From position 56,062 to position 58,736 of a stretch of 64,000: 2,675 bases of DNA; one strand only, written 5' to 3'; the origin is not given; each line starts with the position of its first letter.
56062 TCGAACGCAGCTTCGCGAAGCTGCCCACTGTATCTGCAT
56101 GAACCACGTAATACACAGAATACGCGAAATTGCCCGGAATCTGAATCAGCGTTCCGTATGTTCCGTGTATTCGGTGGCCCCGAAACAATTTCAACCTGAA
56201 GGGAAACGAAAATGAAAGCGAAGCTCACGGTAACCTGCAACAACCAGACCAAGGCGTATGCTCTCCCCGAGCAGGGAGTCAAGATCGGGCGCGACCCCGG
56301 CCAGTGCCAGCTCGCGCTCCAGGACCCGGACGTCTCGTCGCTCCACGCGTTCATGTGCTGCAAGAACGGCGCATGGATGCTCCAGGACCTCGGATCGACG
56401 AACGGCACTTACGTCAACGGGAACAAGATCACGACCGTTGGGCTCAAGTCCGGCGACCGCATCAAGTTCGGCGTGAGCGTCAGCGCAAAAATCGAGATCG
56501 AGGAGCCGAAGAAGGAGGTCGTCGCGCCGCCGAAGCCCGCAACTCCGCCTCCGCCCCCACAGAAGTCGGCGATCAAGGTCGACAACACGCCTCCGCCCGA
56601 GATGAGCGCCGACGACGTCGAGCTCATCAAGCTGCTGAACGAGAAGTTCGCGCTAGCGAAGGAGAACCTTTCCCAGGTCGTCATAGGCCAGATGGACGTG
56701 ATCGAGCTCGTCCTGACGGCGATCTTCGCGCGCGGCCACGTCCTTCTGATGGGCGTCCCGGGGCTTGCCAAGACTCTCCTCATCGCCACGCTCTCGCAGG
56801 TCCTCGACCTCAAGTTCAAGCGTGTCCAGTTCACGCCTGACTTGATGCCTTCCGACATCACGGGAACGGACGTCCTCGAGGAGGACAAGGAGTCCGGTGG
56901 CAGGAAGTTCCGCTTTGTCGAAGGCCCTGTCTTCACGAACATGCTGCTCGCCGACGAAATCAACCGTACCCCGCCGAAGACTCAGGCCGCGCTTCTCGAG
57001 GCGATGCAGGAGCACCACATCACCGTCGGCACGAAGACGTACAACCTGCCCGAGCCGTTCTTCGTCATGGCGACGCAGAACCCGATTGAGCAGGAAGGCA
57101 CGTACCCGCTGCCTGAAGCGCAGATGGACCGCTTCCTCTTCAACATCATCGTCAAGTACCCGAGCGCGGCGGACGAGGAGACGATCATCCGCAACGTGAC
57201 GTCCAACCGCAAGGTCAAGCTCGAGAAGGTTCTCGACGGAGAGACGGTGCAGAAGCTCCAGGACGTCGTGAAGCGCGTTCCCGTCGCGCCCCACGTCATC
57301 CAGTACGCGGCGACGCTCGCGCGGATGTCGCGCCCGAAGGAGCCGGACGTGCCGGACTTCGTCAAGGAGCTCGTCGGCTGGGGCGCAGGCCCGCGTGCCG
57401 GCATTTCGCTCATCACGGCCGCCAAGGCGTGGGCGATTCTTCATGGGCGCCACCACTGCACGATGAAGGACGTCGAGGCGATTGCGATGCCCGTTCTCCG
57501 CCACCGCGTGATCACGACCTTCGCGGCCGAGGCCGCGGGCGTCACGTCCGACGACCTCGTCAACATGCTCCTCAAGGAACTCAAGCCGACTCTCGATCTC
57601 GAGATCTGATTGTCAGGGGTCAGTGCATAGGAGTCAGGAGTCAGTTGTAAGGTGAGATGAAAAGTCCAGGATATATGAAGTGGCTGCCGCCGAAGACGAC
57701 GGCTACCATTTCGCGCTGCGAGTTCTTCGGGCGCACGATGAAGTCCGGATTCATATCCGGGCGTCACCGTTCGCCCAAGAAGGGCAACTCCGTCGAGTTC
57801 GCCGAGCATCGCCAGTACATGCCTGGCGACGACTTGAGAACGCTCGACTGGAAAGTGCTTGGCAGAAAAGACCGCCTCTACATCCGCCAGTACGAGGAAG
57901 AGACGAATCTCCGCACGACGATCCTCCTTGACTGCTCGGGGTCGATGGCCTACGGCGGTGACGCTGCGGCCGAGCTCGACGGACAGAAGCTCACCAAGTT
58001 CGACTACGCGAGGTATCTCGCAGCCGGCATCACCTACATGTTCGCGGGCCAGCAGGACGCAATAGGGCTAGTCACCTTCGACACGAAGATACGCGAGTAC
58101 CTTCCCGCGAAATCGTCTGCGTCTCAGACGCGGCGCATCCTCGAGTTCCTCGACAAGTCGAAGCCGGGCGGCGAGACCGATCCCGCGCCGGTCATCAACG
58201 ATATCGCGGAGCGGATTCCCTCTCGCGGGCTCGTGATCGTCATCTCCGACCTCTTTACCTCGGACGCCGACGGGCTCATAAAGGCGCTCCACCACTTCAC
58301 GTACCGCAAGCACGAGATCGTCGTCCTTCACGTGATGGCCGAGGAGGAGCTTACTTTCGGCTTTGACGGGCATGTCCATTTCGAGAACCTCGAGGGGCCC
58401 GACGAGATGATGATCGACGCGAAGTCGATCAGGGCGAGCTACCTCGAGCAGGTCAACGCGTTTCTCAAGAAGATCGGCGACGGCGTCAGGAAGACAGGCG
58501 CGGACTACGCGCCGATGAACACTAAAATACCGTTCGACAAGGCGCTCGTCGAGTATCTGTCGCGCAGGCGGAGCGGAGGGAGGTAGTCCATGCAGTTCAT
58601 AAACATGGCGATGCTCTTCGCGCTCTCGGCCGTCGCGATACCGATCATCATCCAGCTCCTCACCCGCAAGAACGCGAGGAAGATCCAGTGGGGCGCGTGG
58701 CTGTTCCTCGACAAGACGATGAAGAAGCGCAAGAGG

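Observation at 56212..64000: Bat/MoxR-vWA-type module with unusual domain fusions: FHA-MoxR ATPase, DUF58, BatA-vWA-PA14 giant membrane protein, and a second vWA membrane protein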

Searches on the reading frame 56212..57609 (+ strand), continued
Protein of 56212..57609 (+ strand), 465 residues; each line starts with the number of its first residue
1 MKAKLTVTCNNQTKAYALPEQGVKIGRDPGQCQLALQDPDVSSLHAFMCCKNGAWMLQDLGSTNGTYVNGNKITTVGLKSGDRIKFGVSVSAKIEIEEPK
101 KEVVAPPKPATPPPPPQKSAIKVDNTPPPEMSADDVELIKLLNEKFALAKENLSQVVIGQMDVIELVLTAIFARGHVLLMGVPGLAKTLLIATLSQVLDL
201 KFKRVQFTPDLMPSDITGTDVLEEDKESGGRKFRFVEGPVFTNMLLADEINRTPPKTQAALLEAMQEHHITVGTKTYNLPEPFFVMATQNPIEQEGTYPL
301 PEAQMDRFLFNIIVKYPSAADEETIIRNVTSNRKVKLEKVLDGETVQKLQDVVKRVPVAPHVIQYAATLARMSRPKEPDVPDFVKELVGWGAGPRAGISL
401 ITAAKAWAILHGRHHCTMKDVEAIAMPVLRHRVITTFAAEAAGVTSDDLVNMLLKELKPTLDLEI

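Call 80: search_protein_families(library=padloc, proteins=[window:56212-57609:+], max_evalue=0.001)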
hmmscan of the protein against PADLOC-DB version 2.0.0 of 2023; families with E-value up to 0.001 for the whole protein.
window:56212-57609:+ (465 aa): 0 families

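Call 86: find_encoding_contigs(protein=P0468, flank=10000, max_places=2)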
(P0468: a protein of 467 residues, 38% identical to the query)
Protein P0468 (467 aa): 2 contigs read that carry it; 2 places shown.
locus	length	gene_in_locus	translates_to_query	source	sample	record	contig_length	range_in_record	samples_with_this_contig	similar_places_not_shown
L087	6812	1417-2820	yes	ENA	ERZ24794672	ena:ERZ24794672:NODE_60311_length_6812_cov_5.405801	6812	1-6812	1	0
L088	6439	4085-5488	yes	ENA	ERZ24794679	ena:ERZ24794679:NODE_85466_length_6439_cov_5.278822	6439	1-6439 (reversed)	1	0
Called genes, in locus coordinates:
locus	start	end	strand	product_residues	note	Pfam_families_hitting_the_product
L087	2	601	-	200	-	?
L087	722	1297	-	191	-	PF00156:Pribosyltran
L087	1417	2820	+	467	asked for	PF16697:Yop-YscD_cpl, PF00498:FHA, PF20030:bpMoxR, PF07726:AAA_3, PF07728:AAA_5 (faint), PF17863:AAA_lid_2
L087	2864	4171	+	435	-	PF09861:Lar_N, PF04015:DUF362 (weak), PF21113:LarA_C (faint)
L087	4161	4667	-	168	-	PF04138:GtrA_DPMS_TM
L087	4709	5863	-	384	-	PF00091:Tubulin, PF12327:FtsZ_C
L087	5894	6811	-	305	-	?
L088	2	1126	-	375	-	?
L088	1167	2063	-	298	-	PF00685:Sulfotransfer_1, PF13469:Sulfotransfer_3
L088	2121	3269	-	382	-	PF00535:Glycos_transf_2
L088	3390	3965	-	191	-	PF00156:Pribosyltran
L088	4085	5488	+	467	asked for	PF16697:Yop-YscD_cpl, PF00498:FHA, PF20030:bpMoxR, PF07726:AAA_3, PF07728:AAA_5 (faint), PF17863:AAA_lid_2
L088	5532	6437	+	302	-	?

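Call 87: find_encoding_contigs(protein=P0367, flank=9000, max_places=1)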
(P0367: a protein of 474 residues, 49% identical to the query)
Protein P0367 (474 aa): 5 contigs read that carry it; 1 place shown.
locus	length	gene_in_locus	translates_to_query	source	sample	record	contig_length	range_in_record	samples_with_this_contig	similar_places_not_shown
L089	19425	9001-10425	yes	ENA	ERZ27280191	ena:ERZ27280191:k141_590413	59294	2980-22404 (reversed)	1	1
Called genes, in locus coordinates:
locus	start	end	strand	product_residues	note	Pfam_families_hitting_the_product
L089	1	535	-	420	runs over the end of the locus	PF00275:EPSP_synthase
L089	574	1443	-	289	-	PF17827:PrmC_N, PF05175:MTS, PF06325:PrmA, PF13847:Methyltransf_31, PF08241:Methyltransf_11 (weak), PF13649:Methyltransf_25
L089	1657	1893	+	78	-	PF13224:DUF4032 (weak)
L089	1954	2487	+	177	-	PF00156:Pribosyltran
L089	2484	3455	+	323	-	PF02729:OTCace_N, PF00185:OTCace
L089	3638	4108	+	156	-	-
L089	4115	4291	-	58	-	-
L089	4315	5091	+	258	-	PF02661:Fic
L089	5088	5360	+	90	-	-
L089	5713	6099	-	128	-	-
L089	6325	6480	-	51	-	-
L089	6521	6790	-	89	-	-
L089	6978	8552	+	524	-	PF13709:DUF4159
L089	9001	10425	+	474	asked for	PF16697:Yop-YscD_cpl, PF00498:FHA, PF20030:bpMoxR (weak), PF07726:AAA_3, PF07728:AAA_5, PF17863:AAA_lid_2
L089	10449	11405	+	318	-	-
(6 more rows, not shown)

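Call 88: find_encoding_contigs(protein=P0370, flank=9000, max_places=1)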
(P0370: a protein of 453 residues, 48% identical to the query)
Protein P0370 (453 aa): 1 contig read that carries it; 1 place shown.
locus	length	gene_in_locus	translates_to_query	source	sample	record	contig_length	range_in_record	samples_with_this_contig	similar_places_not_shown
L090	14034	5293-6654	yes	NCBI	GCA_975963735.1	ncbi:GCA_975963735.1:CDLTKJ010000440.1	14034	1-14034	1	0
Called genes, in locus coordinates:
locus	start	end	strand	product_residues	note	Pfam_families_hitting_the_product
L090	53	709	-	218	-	PF17746:SfsA_N, PF03749:SfsA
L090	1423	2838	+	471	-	PF14706:Tnp_DNA_bind, PF02281:Dimer_Tnp_Tn5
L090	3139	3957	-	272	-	PF00106:adh_short, PF08659:KR, PF13561:adh_short_C2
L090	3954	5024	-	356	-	PF08240:ADH_N, PF16912:Glu_dehyd_C, PF00107:ADH_zinc_N, PF13602:ADH_zinc_N_2 (weak)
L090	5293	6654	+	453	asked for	PF16697:Yop-YscD_cpl, PF00498:FHA, PF20030:bpMoxR, PF07726:AAA_3, PF07728:AAA_5, PF17863:AAA_lid_2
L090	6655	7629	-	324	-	-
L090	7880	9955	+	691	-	PF00801:PKD, PF18911:PKD_4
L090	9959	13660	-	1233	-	PF00069:Pkinase, PF07714:PK_Tyr_Ser-Thr, PF00069:Pkinase, PF13432:TPR_16 (weak), PF14559:TPR_19 (weak), PF14559:TPR_19, PF13414:TPR_11 (weak), PF13432:TPR_16, +21 more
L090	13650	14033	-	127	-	?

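Call 89: find_encoding_contigs(protein=P0398, flank=9000, max_places=1)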
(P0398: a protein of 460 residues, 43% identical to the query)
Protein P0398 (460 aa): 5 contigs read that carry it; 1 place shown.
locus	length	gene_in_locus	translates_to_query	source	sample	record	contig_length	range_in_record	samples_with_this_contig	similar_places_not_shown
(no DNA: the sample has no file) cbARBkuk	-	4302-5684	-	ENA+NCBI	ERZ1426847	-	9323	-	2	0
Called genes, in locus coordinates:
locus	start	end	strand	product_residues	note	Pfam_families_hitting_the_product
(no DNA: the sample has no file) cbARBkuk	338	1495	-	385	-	PF13173:AAA_14, PF13635:DUF4143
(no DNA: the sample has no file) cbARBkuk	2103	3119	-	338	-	PF01063:Aminotran_4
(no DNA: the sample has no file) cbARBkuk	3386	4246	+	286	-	PF01678:DAP_epimerase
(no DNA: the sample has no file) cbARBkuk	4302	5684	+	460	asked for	PF16697:Yop-YscD_cpl, PF00498:FHA, PF20030:bpMoxR, PF07726:AAA_3, PF07728:AAA_5, PF17863:AAA_lid_2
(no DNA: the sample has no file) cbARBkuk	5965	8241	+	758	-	PF13249:SQHop_cyclase_N (faint), PF13243:SQHop_cyclase_C (faint), PF13709:DUF4159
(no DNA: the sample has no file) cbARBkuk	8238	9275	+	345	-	PF01882:DUF58, PF13519:VWA_2 (weak)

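Call 90: find_encoding_contigs(protein=P0361, flank=9000, max_places=1)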
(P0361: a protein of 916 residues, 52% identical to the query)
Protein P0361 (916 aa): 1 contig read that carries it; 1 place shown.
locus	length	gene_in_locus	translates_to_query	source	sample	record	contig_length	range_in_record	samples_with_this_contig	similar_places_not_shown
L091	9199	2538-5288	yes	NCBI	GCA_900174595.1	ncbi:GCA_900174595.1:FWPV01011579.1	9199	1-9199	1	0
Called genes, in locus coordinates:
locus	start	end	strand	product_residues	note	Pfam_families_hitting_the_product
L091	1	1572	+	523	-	?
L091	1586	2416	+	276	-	-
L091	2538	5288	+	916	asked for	PF00498:FHA, PF16697:Yop-YscD_cpl, PF20030:bpMoxR, PF07726:AAA_3, PF07728:AAA_5, PF17863:AAA_lid_2, PF20030:bpMoxR, PF07726:AAA_3, +6 more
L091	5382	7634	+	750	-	PF12218:End_N_terminal (faint), PF12708:Pect-lyase_RHGA_epim, PF13229:Beta_helix (weak), PF12708:Pect-lyase_RHGA_epim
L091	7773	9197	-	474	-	?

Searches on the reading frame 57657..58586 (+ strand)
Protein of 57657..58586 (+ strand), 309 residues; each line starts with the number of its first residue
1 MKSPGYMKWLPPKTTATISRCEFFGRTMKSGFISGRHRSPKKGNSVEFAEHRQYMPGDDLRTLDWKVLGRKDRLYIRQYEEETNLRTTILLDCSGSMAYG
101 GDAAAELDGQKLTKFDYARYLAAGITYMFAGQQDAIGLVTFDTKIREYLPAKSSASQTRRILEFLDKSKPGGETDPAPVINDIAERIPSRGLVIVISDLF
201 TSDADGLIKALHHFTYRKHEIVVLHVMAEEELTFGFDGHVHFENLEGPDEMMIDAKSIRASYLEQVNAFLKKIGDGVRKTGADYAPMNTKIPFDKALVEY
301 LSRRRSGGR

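Call 10: search_protein_families(library=pfam, proteins=[window:57657-58586:+], max_evalue=0.01)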
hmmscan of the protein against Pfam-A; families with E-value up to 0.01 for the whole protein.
window:57657-58586:+ (309 aa): 2 families
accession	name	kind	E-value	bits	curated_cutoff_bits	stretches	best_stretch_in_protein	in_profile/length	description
PF01882.25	DUF58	-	4.2e-42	144.2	23.4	1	50-266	1-210/216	Protein of unknown function DUF58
PF13519.12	VWA_2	-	6.3e-07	30.4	27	1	88-198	2-105/107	von Willebrand factor type A domain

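Call 11: search_protein_families(library=ncbifam, proteins=[window:57657-58586:+], max_evalue=0.01)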
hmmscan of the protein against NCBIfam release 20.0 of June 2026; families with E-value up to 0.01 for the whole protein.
window:57657-58586:+ (309 aa): 0 families

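Call 80: search_protein_families(library=padloc, proteins=[window:57657-58586:+], max_evalue=0.001)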
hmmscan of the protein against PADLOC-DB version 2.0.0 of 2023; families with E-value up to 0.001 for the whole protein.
window:57657-58586:+ (309 aa): 0 families
